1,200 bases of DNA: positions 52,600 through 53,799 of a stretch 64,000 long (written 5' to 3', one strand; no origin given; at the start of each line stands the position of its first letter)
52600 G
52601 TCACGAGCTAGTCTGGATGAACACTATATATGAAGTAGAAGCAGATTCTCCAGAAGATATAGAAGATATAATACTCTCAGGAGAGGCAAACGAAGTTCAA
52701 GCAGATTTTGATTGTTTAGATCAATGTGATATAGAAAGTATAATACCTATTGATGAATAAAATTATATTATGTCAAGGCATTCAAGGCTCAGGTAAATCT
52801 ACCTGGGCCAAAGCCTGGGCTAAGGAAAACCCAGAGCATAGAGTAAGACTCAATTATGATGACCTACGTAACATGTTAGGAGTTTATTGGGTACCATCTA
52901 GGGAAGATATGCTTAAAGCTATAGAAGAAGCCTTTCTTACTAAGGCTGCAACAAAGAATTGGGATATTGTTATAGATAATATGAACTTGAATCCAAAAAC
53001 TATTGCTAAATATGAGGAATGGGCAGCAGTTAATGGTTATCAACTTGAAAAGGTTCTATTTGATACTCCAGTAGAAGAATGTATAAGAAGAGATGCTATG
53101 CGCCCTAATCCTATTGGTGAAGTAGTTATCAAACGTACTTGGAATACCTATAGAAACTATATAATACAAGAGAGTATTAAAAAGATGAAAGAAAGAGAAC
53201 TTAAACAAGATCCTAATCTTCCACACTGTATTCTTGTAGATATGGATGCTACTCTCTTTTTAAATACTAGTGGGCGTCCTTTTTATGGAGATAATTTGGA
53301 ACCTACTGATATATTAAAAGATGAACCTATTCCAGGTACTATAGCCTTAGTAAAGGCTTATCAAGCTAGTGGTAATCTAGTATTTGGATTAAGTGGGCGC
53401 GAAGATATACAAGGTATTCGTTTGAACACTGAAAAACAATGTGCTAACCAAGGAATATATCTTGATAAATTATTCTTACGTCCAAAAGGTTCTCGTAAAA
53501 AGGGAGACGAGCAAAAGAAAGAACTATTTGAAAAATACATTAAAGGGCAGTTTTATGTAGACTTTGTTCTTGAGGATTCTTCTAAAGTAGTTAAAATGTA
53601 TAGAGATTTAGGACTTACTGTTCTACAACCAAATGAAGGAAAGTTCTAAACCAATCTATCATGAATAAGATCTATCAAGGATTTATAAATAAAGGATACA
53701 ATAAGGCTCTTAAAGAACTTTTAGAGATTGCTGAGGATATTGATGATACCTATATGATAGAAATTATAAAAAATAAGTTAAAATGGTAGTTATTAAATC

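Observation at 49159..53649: RNA repair module: Rnl2-like RNA ligase candidate plus bifunctional polynucleotide kinase/phosphatase, next to the DNA ligase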

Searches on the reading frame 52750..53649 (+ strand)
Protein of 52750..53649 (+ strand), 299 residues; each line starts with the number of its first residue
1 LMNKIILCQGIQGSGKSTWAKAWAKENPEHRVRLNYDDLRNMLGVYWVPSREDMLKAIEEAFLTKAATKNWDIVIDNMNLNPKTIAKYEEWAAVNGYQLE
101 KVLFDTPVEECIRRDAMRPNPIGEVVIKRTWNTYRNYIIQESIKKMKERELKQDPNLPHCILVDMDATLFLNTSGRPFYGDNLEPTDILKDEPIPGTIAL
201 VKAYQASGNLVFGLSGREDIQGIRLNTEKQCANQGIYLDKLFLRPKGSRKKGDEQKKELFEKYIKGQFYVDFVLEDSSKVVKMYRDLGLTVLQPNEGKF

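Call 3: search_protein_families(library=pfam, proteins=[window:52750-53649:+], max_evalue=0.1)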
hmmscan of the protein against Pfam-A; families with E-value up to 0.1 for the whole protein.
window:52750-53649:+ (299 aa): 7 families
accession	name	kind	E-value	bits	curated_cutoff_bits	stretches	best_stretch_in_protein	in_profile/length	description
PF25109.1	HAD_PNKP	-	6.1e-25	88.5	27.6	1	158-299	1-143/143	Polynucleotide kinase PNKP phosphatase domain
PF13671.12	AAA_33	-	2e-17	64.3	27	1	6-134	2-136/143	AAA domain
PF03767.20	Acid_phosphat_B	-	2.8e-05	24.1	27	1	130-265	48-193/230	HAD superfamily, subfamily IIIB (Acid phosphatase)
PF06414.18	Zeta_toxin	-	2.9e-05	24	22.3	1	4-110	17-135/199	Zeta toxin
PF13173.12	AAA_14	-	0.00016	22.1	27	1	3-79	2-72/129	AAA domain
PF00004.35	AAA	-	0.02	15.8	21.2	1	7-61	2-53/131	ATPase family associated with various cellular activities (AAA)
PF01583.26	APS_kinase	-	0.051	14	21.1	1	4-116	3-119/152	Adenylylsulphate kinase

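Call 4: search_protein_families(library=phrogs, proteins=[window:52750-53649:+], max_evalue=0.01)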
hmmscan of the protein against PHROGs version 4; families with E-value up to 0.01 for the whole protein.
window:52750-53649:+ (299 aa): 6 families
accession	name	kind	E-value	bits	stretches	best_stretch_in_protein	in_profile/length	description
phrog_505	-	other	8.9e-63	213.5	1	2-299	1-295/295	polynucleotide kinase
phrog_415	-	other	1.1e-18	68.8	1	151-296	14-166/218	polynucleotide kinase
phrog_2071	-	other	3.3e-12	47.8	1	1-147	14-154/282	ATPase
phrog_8238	-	DNA, RNA and nucleotide metabolism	5.2e-09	35.7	1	2-153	1-159/737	RNA ligase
phrog_6931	-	unknown function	1.5e-07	32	1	2-140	184-331/343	-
phrog_800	-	head and packaging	0.0038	16.9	1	2-157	31-197/511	terminase small subunit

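Call 6: search_protein_families(library=ncbifam, proteins=[window:52750-53649:+], max_evalue=0.1)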
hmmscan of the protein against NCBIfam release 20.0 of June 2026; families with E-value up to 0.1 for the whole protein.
window:52750-53649:+ (299 aa): 8 families
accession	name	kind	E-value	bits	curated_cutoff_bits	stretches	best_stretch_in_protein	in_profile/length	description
TIGR03574.1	selen_PSTK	equivalog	9.7e-09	35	290.5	1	5-134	1-132/249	L-seryl-tRNA(Sec) kinase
NF004041.0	PRK05541.1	subfamily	0.00018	21.6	127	1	4-116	8-120/176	adenylyl-sulfate kinase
NF005255.0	PRK06762.2-2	equivalog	0.00026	21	140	1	1-133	1-133/163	hypothetical protein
NF005259.0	PRK06762.3-4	equivalog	0.0022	18.1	349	1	2-138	1-137/170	hypothetical protein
TIGR04075.1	bacter_Pnkp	equivalog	0.011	14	750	1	6-136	11-139/851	polynucleotide kinase-phosphatase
NF005250.0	PRK06761.1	equivalog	0.014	14.5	270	1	1-22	1-22/282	hypothetical protein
TIGR03575.1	selen_PSTK_euk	equivalog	0.016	14.5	382.35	0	101-129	158-186/340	L-seryl-tRNA(Sec) kinase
NF004040.0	PRK05537.1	equivalog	0.039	12.4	669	1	7-116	400-514/572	bifunctional sulfate adenylyltransferase/adenylylsulfate kinase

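Call 9: search_solved_structures(query=window:52750-53649:+, max_evalue=0.01, show_alignments=2)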
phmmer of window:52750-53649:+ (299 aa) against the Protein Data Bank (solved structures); distinct sequences matched with E-value up to 0.01: 4.
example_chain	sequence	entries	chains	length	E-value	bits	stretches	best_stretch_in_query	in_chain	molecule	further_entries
4xrp_A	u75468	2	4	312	4.5e-25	91.6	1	4-299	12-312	Pnkp1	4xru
1ltq_A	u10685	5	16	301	1.7e-20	76.6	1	2-298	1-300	POLYNUCLEOTIDE KINASE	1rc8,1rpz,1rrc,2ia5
1ly1_A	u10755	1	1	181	6.7e-11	45.1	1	2-170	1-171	polynucleotide kinase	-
5uj0_A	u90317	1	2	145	2.9e-07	33.1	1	158-298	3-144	Polynucleotide kinase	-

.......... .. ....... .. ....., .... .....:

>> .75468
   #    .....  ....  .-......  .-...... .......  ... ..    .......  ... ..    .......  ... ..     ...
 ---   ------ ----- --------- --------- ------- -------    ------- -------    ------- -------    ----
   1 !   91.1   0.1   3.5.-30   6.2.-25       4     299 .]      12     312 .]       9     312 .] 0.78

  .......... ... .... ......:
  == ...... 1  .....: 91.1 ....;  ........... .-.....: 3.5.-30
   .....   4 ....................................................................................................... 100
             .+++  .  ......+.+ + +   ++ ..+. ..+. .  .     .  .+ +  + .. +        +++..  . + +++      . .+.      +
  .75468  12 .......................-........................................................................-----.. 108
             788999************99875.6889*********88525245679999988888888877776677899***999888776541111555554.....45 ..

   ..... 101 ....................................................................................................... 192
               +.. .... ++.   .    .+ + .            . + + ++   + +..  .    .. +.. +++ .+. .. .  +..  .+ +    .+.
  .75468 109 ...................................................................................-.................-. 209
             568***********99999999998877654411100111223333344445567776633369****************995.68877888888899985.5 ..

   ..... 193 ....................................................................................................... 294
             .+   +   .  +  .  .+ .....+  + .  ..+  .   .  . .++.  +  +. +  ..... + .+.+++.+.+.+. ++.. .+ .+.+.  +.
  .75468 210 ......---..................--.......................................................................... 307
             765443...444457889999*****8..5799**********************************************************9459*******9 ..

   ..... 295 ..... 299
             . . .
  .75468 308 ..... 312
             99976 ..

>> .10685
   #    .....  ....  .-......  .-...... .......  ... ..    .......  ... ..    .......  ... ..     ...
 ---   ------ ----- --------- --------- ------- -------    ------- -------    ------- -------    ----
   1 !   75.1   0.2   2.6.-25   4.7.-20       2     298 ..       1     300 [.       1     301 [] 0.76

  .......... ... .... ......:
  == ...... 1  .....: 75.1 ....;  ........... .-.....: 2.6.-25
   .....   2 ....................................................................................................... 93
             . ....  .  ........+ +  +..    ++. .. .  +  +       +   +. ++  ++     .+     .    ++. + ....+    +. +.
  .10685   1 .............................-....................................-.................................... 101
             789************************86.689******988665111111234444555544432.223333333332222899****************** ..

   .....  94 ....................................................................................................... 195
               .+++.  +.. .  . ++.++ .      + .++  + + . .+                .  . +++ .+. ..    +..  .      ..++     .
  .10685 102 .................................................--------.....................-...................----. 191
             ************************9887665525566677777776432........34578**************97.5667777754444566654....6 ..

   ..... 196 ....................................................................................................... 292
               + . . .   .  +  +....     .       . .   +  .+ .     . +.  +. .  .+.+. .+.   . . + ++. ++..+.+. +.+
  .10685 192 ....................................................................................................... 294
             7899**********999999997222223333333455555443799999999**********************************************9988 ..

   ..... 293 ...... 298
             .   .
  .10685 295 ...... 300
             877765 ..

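Call 25: search_dna_similar(query=window:52753-53649:+, collection=phages, mode=protein, max_rows=40)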
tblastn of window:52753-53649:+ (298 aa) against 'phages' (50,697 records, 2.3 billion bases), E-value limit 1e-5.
Records with a match: 2116; places in all: 2116; records where one place covers at least 80% of the query: 2058.
Best place of each record, by identity: <60% 2116.
By first word of the organism name: Escherichia 636; Mycobacterium 299; Klebsiella 284; Streptomyces 133; Shigella 83; Aeromonas 77; Acinetobacter 69; Enterobacter 56; Vibrio 53; Enterobacteria 48; and 48 more.
By host as written in the record: Escherichia coli 271; Mycobacterium smegmatis mc2 155 210; - 182; Klebsiella pneumoniae 94; Streptomyces griseus ATCC 10137 52; Mycobacterium smegmatis mc#155 48; Streptomyces lividans JI 1326 31; Escherichia coli B 28; and 450 more.
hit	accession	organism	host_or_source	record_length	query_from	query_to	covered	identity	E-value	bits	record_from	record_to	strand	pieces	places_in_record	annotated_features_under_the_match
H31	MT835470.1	Bacteriophage sp.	human fecal samples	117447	4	298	99%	51.1%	4e-89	295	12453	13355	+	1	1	record has no annotation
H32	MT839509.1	Bacteriophage sp.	human fecal samples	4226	3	298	99%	49.7%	8e-83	276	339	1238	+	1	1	record has no annotation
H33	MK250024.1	Prevotella phage Lak-B5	Prevotella sp.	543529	4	296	98%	47.9%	1e-72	248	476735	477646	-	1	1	record has no annotation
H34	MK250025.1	Prevotella phage Lak-B6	Prevotella sp.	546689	4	296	98%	47.9%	1e-72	248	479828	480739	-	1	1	record has no annotation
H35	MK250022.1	Prevotella phage Lak-B3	Prevotella sp.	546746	4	296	98%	47.9%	1e-72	248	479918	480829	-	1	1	record has no annotation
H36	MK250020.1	Prevotella phage Lak-B1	Prevotella sp.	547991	4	296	98%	47.9%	1e-72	248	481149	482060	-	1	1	record has no annotation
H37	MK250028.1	Prevotella phage Lak-B9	Prevotella sp.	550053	4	296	98%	47.9%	1e-72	248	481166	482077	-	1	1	record has no annotation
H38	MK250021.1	Prevotella phage Lak-B2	Prevotella sp.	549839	4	296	98%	47.9%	1e-72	248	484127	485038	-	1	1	record has no annotation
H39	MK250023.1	Prevotella phage Lak-B4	Prevotella sp.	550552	4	296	98%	47.9%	1e-72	248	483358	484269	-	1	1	record has no annotation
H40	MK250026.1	Prevotella phage Lak-B7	Prevotella sp.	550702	4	296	98%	47.9%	1e-72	248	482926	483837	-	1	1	record has no annotation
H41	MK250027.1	Prevotella phage Lak-B8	Prevotella sp.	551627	4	296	98%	47.9%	1e-72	248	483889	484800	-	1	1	record has no annotation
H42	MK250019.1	Prevotella phage Lak-A2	Prevotella sp.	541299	3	296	99%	46.1%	1e-69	239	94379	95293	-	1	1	record has no annotation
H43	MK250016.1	Prevotella phage Lak-A1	Prevotella sp.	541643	3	296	99%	46.1%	2e-69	239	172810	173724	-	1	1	record has no annotation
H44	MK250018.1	Prevotella phage Lak-A1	Prevotella sp.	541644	3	296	99%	46.1%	2e-69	239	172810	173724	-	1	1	record has no annotation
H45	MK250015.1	Prevotella phage Lak-A1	Prevotella sp.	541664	3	296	99%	46.1%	2e-69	239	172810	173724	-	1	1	record has no annotation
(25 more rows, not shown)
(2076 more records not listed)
